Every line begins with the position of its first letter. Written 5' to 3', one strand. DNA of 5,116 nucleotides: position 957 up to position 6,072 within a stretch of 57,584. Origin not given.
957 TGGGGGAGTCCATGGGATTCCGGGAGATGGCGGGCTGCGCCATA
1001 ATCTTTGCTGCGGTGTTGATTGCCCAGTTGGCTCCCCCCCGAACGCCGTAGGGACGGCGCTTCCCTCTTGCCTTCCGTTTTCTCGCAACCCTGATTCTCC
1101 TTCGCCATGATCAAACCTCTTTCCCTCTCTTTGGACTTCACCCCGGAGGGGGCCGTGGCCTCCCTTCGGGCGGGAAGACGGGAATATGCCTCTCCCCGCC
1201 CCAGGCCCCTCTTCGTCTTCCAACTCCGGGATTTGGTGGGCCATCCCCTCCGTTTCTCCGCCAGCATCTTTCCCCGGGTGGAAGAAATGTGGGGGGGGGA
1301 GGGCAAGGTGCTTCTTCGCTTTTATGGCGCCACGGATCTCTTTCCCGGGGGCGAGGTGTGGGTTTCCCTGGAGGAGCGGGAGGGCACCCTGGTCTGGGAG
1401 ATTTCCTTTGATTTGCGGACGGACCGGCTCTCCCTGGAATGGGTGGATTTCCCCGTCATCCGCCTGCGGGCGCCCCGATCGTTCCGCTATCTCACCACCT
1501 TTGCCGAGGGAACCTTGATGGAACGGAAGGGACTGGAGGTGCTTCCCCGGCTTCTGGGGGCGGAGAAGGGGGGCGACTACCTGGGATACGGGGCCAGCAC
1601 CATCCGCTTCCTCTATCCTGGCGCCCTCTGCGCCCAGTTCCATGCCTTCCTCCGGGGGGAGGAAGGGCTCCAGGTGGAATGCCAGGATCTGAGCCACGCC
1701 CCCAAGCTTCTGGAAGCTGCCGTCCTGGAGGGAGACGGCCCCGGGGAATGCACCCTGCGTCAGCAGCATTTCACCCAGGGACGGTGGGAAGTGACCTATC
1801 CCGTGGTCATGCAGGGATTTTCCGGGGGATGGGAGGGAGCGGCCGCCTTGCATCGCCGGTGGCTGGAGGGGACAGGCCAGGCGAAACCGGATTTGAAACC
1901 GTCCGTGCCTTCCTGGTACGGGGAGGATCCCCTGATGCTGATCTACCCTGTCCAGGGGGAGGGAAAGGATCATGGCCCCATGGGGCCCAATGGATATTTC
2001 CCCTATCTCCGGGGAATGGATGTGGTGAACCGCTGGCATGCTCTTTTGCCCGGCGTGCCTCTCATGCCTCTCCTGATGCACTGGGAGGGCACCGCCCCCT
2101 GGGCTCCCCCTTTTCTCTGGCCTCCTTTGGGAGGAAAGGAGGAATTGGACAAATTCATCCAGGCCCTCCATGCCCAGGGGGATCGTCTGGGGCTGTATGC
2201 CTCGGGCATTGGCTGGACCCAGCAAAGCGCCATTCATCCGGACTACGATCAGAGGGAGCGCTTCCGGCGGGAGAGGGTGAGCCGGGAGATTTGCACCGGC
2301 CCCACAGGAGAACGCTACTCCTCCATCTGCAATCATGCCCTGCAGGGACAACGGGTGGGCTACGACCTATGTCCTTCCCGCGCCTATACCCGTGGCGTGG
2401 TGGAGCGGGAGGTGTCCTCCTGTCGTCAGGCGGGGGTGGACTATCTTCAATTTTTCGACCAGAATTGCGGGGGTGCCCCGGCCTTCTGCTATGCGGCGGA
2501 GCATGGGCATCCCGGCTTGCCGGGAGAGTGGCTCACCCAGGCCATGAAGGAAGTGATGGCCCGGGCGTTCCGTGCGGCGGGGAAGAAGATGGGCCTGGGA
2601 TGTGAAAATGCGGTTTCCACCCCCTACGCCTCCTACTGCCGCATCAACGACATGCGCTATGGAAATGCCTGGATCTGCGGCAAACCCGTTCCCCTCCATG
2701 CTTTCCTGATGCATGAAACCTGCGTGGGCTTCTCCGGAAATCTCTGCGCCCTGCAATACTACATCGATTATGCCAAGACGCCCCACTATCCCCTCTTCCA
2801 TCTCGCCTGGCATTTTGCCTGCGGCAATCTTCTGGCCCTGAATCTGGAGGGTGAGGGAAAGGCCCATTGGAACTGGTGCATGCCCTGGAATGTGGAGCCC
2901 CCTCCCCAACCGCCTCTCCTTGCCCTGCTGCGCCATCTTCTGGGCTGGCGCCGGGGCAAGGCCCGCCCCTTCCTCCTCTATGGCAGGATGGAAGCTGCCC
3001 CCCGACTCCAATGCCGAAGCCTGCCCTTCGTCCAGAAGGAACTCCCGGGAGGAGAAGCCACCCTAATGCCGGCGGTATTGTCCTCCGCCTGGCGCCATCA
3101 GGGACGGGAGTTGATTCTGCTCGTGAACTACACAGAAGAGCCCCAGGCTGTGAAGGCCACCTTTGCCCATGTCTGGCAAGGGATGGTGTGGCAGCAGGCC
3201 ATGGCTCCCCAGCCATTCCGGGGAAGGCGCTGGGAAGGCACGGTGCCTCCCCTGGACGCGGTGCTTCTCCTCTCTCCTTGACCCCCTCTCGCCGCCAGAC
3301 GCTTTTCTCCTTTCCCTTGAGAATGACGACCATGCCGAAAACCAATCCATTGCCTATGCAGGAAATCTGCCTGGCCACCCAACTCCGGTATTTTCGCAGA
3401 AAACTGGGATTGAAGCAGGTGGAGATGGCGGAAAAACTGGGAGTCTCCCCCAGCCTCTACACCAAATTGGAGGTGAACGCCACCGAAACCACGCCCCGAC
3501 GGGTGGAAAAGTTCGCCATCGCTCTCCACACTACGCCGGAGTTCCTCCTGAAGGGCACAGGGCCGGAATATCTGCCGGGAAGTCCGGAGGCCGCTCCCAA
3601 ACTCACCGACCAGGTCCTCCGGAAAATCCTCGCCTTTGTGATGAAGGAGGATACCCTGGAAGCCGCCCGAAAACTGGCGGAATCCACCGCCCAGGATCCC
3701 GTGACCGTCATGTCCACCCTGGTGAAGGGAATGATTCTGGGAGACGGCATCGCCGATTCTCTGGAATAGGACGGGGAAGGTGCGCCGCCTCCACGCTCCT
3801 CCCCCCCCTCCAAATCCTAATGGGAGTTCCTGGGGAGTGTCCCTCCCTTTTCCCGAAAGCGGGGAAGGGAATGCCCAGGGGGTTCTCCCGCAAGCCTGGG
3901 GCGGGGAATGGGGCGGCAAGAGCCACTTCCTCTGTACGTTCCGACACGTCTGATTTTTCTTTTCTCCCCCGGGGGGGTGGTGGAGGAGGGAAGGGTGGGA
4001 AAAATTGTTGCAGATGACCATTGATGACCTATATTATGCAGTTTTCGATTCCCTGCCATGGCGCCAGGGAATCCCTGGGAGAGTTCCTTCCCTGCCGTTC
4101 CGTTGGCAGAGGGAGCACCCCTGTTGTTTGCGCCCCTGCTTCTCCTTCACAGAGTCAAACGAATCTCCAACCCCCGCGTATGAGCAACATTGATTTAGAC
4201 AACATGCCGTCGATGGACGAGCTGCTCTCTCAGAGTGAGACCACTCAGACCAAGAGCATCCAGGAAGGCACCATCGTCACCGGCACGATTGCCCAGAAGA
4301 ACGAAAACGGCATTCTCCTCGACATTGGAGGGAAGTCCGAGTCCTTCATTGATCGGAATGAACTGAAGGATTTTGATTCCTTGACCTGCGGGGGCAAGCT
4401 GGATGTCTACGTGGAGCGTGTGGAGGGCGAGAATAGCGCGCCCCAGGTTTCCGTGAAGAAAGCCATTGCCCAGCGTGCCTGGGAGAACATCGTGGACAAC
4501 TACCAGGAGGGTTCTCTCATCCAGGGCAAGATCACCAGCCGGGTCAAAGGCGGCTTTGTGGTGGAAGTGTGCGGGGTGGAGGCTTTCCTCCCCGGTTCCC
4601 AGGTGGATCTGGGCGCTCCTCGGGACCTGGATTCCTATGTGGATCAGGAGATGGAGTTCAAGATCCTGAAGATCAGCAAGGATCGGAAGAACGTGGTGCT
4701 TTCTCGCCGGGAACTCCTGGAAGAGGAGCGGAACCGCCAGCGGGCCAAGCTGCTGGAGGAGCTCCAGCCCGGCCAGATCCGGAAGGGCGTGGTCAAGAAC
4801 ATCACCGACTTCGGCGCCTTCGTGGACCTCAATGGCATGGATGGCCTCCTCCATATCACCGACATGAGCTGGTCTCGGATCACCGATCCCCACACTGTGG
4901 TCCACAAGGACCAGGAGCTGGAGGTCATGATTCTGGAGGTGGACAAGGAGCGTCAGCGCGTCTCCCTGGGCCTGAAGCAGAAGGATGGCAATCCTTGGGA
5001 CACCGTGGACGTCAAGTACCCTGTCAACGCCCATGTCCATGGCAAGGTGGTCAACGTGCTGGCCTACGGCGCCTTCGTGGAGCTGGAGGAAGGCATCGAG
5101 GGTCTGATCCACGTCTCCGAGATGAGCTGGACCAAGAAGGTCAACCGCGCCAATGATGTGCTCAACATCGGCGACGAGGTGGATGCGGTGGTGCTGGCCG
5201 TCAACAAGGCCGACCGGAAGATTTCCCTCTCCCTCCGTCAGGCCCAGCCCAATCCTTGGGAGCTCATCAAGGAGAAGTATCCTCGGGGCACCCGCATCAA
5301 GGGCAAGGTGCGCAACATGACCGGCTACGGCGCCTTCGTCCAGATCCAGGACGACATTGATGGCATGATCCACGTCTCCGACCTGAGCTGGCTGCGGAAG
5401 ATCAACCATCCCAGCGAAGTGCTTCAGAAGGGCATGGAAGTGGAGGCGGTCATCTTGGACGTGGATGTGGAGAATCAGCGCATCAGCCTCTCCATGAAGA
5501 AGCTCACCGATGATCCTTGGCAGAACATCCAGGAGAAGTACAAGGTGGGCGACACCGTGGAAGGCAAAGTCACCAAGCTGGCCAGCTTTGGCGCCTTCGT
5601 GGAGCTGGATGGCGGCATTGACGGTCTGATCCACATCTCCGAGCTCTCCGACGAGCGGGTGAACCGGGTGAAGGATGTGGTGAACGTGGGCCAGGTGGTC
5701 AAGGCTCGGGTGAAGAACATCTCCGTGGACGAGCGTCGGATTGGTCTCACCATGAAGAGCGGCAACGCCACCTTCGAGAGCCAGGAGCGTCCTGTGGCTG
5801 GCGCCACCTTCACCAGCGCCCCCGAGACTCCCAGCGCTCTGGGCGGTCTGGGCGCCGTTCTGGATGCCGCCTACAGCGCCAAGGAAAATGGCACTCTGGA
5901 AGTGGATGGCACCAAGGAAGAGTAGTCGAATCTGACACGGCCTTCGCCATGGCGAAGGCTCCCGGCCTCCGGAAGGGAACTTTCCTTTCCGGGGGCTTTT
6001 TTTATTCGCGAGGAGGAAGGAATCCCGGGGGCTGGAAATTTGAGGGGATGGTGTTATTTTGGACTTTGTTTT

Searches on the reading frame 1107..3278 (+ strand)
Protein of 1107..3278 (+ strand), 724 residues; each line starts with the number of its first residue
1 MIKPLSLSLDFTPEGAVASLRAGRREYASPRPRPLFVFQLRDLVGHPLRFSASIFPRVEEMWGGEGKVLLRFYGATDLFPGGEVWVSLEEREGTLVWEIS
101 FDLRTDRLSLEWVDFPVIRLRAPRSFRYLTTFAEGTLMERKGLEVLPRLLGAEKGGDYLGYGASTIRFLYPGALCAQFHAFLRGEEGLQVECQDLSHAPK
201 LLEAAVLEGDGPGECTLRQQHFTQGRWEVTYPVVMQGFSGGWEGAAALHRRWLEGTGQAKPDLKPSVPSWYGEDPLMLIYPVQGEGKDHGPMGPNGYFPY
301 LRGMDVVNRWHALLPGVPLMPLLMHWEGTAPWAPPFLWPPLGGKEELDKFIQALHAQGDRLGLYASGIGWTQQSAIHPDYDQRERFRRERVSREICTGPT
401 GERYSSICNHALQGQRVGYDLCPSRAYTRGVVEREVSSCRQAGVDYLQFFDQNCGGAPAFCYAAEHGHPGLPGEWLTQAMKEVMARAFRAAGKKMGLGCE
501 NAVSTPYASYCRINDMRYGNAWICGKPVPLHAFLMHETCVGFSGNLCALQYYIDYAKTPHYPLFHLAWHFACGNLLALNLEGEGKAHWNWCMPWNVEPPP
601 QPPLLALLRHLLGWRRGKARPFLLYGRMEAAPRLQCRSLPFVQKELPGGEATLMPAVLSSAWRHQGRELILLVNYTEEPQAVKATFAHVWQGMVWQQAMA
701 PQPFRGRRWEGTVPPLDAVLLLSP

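Call 68: search_protein_families(library=pfam, proteins=[window:1107-3278:+], max_evalue=0.00001)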
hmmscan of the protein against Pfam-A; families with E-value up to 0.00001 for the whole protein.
window:1107-3278:+ (724 aa): 1 family
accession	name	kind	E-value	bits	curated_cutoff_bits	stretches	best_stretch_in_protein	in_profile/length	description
PF19773.5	DUF6259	-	3.5e-14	53.1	28.7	1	228-490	2-239/300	Domain of unknown function (DUF6259)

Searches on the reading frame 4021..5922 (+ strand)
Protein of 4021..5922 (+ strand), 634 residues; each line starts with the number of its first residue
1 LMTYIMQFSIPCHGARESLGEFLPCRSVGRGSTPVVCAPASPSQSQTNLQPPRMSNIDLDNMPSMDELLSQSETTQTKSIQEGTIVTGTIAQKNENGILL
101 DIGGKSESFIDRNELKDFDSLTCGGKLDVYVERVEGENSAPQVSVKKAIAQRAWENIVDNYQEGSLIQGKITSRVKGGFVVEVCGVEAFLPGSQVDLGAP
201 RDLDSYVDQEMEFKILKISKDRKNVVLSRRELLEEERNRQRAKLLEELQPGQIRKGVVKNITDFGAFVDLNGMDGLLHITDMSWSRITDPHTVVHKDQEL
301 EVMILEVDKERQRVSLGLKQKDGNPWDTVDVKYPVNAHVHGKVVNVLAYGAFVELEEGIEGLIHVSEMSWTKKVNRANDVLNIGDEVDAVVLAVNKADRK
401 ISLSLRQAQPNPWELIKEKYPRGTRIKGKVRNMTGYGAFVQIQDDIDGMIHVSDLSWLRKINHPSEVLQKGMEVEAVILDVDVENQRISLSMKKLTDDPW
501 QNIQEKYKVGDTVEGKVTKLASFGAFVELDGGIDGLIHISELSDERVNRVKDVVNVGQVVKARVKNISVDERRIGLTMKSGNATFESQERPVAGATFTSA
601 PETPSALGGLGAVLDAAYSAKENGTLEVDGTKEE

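Call 68: search_protein_families(library=pfam, proteins=[window:4021-5922:+], max_evalue=0.00001)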
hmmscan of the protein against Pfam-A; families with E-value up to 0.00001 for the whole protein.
window:4021-5922:+ (634 aa): 5 families
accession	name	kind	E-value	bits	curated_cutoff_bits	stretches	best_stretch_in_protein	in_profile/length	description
PF00575.29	S1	-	1e-98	324.2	22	5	248-319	2-74/74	S1 RNA binding domain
PF23459.1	S1_RRP5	-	8.7e-29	100.3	27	1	508-568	2-62/72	RRP5 S1 domain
PF21710.3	Spt6_S1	-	1.6e-15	57.6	27.5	0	346-408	27-89/91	Spt6, S1/OB domain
PF13509.12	S1_2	-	3.4e-11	43.5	21.8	0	83-131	2-48/61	S1 domain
PF17092.11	PCB_OB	-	2.1e-08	35.3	27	0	336-387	32-93/111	Penicillin-binding protein OB-like domain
